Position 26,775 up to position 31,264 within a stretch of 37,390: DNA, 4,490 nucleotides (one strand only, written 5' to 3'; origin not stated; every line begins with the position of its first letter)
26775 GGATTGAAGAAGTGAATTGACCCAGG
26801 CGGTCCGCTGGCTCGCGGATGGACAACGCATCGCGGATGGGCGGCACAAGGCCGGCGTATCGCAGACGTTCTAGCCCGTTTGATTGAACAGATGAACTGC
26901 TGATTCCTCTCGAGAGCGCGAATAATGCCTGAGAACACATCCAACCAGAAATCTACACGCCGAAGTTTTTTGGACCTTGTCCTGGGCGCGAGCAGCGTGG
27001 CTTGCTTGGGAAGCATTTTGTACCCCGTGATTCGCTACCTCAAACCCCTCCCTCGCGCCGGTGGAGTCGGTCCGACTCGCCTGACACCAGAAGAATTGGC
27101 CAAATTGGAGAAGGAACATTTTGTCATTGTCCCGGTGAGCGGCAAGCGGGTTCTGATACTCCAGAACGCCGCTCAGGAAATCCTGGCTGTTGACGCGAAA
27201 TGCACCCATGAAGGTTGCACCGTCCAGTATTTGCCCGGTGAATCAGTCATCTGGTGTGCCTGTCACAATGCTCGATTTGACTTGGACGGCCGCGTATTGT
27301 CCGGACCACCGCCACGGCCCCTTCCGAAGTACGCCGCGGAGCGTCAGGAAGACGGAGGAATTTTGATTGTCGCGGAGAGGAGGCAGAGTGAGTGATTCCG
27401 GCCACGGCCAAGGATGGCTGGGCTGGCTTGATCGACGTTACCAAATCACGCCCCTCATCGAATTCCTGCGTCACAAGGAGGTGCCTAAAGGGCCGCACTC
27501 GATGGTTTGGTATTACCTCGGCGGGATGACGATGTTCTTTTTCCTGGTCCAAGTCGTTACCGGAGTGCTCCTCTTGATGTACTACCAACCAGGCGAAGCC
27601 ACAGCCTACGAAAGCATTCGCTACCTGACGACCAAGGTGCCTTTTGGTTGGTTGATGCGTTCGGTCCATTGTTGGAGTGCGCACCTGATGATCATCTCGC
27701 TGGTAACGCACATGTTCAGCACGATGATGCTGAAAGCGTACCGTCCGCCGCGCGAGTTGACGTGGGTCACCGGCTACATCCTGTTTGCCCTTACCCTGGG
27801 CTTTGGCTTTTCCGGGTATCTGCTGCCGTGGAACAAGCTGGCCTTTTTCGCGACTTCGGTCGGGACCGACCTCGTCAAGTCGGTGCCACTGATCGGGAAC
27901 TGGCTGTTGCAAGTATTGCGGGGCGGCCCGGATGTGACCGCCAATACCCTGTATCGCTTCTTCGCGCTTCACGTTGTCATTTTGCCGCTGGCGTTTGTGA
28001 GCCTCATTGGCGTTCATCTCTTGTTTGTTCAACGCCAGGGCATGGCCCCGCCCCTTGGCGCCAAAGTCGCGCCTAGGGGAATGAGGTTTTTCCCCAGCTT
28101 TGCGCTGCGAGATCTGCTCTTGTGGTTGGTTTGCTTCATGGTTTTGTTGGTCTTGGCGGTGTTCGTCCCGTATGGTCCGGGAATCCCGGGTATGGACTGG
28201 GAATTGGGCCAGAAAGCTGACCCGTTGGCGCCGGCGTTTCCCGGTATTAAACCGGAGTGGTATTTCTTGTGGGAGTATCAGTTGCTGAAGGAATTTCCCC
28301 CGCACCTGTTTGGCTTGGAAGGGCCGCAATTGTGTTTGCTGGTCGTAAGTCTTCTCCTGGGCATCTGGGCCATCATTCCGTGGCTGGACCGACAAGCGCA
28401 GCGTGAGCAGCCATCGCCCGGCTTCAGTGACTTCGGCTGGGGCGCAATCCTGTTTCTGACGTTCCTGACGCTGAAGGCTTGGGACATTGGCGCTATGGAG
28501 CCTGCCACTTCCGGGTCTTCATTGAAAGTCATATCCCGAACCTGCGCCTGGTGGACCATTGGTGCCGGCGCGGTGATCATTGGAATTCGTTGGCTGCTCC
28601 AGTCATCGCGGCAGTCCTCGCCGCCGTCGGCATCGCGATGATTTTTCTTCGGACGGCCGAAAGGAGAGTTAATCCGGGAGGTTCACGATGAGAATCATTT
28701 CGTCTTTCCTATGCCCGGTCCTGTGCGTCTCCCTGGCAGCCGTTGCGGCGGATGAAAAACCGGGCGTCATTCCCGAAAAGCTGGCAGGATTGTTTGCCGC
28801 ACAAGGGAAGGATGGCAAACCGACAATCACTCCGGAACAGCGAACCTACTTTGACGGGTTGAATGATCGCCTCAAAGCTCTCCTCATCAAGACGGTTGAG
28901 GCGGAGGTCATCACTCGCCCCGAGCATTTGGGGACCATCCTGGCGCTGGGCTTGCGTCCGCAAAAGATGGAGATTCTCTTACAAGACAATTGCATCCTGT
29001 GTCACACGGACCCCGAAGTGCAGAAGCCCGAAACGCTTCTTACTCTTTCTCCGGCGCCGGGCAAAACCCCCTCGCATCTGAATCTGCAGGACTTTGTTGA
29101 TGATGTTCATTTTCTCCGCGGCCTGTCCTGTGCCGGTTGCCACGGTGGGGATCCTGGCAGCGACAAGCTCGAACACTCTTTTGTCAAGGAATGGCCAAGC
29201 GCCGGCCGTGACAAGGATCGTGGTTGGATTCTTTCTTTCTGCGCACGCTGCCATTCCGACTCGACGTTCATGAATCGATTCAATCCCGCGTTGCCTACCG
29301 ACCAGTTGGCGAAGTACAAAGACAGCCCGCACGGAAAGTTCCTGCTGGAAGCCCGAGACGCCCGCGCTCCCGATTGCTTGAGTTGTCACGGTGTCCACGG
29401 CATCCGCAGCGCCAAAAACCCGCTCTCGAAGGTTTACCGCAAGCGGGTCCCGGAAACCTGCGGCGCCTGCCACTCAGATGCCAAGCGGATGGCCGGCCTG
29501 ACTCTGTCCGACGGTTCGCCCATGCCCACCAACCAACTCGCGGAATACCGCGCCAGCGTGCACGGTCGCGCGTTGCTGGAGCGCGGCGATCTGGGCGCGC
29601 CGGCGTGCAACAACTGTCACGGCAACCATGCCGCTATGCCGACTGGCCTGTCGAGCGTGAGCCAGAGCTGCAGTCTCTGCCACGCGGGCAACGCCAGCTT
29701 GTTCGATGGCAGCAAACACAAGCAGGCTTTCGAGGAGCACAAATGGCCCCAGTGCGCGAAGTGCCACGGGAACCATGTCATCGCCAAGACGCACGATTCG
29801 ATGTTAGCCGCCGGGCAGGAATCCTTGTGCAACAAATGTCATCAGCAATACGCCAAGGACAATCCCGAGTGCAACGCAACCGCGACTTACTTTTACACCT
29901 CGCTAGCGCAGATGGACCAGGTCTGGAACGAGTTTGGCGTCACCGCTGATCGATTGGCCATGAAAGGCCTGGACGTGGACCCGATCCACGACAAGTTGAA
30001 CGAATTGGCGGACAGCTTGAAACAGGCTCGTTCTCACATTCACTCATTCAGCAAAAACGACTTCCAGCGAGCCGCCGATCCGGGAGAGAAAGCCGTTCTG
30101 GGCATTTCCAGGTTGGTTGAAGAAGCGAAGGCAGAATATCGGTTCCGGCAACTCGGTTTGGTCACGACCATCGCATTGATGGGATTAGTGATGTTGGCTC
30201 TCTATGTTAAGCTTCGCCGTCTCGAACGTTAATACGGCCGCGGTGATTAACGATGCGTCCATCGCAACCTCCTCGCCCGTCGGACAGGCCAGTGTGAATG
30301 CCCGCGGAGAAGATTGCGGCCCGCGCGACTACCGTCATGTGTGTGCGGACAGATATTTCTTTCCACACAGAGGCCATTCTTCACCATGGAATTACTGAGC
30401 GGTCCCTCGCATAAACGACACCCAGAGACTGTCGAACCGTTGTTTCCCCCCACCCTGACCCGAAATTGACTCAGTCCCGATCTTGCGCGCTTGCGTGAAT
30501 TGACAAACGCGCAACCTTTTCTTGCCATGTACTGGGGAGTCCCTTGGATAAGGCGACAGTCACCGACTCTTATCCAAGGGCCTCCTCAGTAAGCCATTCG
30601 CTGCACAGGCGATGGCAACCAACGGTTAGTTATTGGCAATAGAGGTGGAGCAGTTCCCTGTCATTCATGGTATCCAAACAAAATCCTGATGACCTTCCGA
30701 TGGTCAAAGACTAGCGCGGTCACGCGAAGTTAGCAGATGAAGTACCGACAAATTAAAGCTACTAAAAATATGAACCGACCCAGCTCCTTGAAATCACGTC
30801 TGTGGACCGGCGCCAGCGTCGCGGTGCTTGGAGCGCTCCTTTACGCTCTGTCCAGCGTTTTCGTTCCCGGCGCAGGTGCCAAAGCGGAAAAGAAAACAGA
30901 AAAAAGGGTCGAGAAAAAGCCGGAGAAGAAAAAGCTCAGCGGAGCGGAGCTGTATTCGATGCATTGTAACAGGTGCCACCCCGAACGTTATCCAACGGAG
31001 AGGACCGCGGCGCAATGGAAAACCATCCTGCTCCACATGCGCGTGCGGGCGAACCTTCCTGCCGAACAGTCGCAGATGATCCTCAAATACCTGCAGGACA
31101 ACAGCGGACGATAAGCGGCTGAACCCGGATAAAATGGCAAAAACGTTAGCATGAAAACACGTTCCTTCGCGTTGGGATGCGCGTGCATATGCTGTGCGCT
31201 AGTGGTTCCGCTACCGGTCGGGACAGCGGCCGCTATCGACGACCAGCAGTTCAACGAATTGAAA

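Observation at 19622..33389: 14-kb electron-transfer island linking outer-membrane cytochrome/porin modules, a nine-heme bc-type complex and cytochrome-fused NirK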

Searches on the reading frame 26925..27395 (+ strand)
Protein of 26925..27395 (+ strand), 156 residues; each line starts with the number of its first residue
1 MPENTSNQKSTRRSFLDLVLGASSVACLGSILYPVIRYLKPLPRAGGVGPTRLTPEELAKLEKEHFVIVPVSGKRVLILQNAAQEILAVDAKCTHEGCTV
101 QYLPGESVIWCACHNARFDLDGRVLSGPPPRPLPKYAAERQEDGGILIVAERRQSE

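Call 4: search_protein_families(library=pfam, proteins=[window:26925-27395:+], max_evalue=0.01)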
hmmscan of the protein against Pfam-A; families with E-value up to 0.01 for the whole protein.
window:26925-27395:+ (156 aa): 3 families
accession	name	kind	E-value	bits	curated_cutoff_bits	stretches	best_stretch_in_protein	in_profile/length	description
PF00355.32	Rieske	-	1e-12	48.2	20.3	1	61-136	11-87/88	Rieske [2Fe-2S] domain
PF13806.12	Rieske_2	-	0.00046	20.5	27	1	58-144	8-99/104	Rieske-like [2Fe-2S] domain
PF25471.1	TM_PetC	-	0.0012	19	37.1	1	12-46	9-43/48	Iron-sulfur subunit PetC transmembrane anchor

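Call 10: search_protein_families(library=ncbifam, proteins=[window:26925-27395:+], max_evalue=0.01)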
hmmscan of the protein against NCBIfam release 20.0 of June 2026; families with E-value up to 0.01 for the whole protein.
window:26925-27395:+ (156 aa): 10 families
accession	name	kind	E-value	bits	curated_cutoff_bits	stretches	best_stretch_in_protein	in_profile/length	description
NF045928.1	Cytb6fFeSPetC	equivalog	3.4e-17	62.4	250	1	7-148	9-163/179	cytochrome b6-f complex iron-sulfur subunit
NF010001.0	PRK13474.1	subfamily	5.9e-17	61.6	154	1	7-142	9-156/178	cytochrome b6-f complex iron-sulfur subunit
TIGR01416.1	Rieske_proteo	equivalog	7.7e-16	58.6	97.4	2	83-136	106-165/176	ubiquinol-cytochrome c reductase iron-sulfur subunit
NF041174.1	SDX_Thmprot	equivalog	6.7e-08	32.7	170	1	60-129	10-80/109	sulredoxin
NF050121.1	bc1_QcrA_actin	exception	1.1e-06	28.4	275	1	83-144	237-301/319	cytochrome bc1 complex Rieske iron-sulfur subunit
TIGR02694.1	arsenite_ox_S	equivalog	5.1e-06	26.4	95.65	1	83-148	48-115/129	arsenate reductase (azurin) small subunit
NF007422.0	PRK09965.1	equivalog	6.9e-06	26.1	113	1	73-153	22-103/106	bifunctional 3-phenylpropionate/cinnamic acid dioxygenase ferredoxin subunit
NF042948.2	3PPDioc_HcaC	equivalog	0.00012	22.3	150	1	74-142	24-95/105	3-phenylpropionate/cinnamic acid dioxygenase ferredoxin subunit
TIGR02377.1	MocE_fam_FeS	subfamily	0.0019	18.2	136.15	1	58-138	8-90/101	MocE family 2Fe-2S type ferredoxin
TIGR03171.1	soxL2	equivalog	0.0053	15.8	582.1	0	107-138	231-264/321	Rieske iron-sulfur protein SoxL2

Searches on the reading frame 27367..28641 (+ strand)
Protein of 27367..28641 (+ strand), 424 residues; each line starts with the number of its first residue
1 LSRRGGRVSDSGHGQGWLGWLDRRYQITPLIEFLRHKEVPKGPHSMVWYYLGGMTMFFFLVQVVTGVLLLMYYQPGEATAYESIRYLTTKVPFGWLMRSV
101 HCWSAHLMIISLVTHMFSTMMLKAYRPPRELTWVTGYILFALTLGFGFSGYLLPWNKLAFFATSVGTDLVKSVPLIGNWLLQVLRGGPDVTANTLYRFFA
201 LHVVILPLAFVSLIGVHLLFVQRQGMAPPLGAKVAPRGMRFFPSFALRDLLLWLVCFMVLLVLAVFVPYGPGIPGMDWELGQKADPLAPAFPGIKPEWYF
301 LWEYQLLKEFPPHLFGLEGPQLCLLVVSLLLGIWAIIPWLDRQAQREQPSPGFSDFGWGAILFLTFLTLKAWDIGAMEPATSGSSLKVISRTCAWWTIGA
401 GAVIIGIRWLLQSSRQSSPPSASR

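Call 4: search_protein_families(library=pfam, proteins=[window:27367-28641:+], max_evalue=0.01)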
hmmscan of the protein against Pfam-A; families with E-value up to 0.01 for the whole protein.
window:27367-28641:+ (424 aa): 4 families
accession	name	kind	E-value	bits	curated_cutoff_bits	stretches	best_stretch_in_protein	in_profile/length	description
PF00033.24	Cytochrome_B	-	5.1e-51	173.7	27.2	1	40-225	5-189/189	Cytochrome b/b6/petB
PF13631.11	Cytochrom_B_N_2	-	3.3e-42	144.7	27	1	106-269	1-164/169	Cytochrome b(N-terminal)/b6/petB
PF00032.22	Cytochrom_B_C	-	9.5e-09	35.9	20.7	1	292-371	9-80/102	Cytochrome b(C-terminal)/b6/petD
PF14358.11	DUF4405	-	0.00055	20.8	26.7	1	54-117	5-63/66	Domain of unknown function (DUF4405)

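Call 10: search_protein_families(library=ncbifam, proteins=[window:27367-28641:+], max_evalue=0.01)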
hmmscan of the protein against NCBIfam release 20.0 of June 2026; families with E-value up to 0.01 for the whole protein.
window:27367-28641:+ (424 aa): 5 families
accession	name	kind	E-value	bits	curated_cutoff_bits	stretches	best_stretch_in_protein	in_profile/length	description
NF002990.0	PRK03735.1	subfamily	4.1e-65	219.7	325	1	19-230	7-223/223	cytochrome b6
NF040969.1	cytb_ExtP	equivalog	1e-63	214.9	290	1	32-226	7-202/205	selenite/tellurite reduction operon b-type cytochrome ExtP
NF050120.1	bc1_QcrB_actin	exception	3.3e-36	125.2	500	1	20-344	1-341/458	cytochrome bc1 complex cytochrome b subunit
NF041076.1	cyt_b_SoxC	equivalog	1.4e-33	116.6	740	1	47-230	26-204/542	proton pump complex cytochrome B SoxC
TIGR01156.1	cytb6_f_IV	equivalog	0.0012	18.7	127.05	1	238-318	23-99/160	cytochrome b6-f complex subunit IV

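Call 62: search_solved_structures(query=window:27367-28641:+, max_evalue=1e-10)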
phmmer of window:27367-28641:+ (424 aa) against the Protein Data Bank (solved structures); distinct sequences matched with E-value up to 1e-10: 53.
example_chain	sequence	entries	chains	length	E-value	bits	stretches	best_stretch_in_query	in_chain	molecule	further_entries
6rqf_I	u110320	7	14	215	1.2e-53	186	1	19-230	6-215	Cytochrome b6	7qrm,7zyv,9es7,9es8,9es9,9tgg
1q90_B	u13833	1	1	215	2.3e-52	181.7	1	19-230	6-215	Cytochrome b6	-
2zt9_A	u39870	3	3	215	5.4e-50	173.9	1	19-230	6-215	Cytochrome b6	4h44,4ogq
7r0w_I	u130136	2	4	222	4.1e-49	171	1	19-230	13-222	Cytochrome b6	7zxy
1vf5_A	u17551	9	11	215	6.5e-49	170.4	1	19-230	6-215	CYTOCHROME B6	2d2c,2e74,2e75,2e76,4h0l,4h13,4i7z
9h8t_J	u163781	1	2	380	2.5e-44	155.2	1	28-372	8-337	Cytochrome b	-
8smr_I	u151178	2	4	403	4.1e-44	154.5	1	17-393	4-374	Cytochrome b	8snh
5xte_J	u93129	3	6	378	9.2e-44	153.4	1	27-342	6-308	Cytochrome b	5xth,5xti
9cg3_J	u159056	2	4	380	1e-43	153.2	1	27-341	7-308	Cytochrome b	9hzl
8uca_3C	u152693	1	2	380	2.2e-43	152.1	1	28-347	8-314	Cytochrome b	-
7o37_C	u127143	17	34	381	2.6e-43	151.9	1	28-347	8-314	Cytochrome b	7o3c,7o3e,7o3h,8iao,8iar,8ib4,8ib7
6q9e_b1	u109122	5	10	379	8.4e-42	146.9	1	38-348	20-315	Cytochrome b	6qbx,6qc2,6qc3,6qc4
7jrg_C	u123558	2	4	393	9.9e-42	146.7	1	40-323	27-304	COB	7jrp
8e73_C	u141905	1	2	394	9.9e-42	146.7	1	40-323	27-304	COB (cyt b)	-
5j4z_AC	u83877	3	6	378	1.6e-41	146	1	38-343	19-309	Cytochrome b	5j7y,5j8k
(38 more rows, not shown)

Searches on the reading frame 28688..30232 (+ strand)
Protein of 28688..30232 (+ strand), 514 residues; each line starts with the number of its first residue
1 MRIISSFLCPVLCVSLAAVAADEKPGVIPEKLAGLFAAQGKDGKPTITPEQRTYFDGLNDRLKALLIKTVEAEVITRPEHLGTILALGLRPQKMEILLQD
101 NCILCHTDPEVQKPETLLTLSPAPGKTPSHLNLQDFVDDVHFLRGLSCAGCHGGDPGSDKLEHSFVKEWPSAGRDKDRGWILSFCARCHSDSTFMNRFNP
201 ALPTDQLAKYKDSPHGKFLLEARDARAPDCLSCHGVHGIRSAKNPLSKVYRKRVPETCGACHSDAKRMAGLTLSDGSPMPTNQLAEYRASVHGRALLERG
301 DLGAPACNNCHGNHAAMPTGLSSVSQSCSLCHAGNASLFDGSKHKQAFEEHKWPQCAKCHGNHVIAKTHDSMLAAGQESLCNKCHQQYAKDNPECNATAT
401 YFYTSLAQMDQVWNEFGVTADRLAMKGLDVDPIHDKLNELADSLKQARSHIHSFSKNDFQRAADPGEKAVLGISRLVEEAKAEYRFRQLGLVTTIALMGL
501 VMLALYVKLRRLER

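Call 4: search_protein_families(library=pfam, proteins=[window:28688-30232:+], max_evalue=0.01)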
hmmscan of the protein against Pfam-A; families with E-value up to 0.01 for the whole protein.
window:28688-30232:+ (514 aa): 4 families
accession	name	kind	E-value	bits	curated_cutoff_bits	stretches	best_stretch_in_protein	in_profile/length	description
PF14522.11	Cytochrome_C7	-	8.2e-13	48.4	24.8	2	136-234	3-66/67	Cytochrome c7 and related cytochrome c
PF09699.15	Paired_CXXCH_1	-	2.7e-10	40.2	20.6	2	227-266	6-40/41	Doubled CXXCH motif (Paired_CXXCH_1)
PF14537.11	Cytochrom_c3_2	-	4.3e-09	37.1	25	1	141-263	2-79/79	Cytochrome c3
PF22678.1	Cytochrom_c_NrfB-like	-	0.008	17.1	27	0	185-263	1-66/89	Cytochrome c-type protein NrfB-like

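Call 10: search_protein_families(library=ncbifam, proteins=[window:28688-30232:+], max_evalue=0.01)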
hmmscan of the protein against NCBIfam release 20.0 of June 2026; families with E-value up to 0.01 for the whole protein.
window:28688-30232:+ (514 aa): 3 families
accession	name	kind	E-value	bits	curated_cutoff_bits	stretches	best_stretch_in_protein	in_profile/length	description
TIGR03508.1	decahem_SO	subfamily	5.2e-09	35.9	192.2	2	306-397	145-231/258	DmsE family decaheme c-type cytochrome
TIGR01905.1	paired_CXXCH_1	subfamily_domain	3.6e-05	23.6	25.2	1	355-388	8-39/41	doubled CXXCH domain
NF045713.1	CxxCH_16_HmcA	equivalog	0.00028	19.6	400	1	175-314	125-255/541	sulfate respiration complex hexadecaheme cytochrome HmcA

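Call 61: search_solved_structures(query=window:28688-30232:+, max_evalue=0.01)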
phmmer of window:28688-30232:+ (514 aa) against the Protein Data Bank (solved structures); distinct sequences matched with E-value up to 0.01: 0.

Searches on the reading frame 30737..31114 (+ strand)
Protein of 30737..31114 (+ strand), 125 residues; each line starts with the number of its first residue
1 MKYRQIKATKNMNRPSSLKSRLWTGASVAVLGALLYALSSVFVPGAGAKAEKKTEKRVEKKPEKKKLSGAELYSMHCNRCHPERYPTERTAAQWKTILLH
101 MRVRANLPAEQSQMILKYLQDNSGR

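Call 5: search_protein_families(library=pfam, proteins=[window:30737-31114:+], max_evalue=0.01)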
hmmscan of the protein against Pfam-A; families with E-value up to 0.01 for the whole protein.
window:30737-31114:+ (125 aa): 0 families

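Call 10: search_protein_families(library=ncbifam, proteins=[window:30737-31114:+], max_evalue=0.01)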
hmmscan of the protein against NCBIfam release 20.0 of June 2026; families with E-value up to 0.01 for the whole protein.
window:30737-31114:+ (125 aa): 4 families
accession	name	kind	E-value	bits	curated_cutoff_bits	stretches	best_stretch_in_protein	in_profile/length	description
TIGR02162.1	torC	equivalog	1.5e-06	27.7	478.2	1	69-123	325-379/387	pentaheme c-type cytochrome TorC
NF052246.1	SorB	equivalog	0.00046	20.2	93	1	62-121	17-78/80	SorB family sulfite dehydrogenase c-type cytochrome subunit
NF045773.1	cytochro_C550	exception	0.0016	18.4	125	1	27-85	11-68/118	cytochrome c550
NF011606.0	PRK15032.1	equivalog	0.0016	17.6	455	1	71-123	323-375/390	pentaheme c-type cytochrome TorC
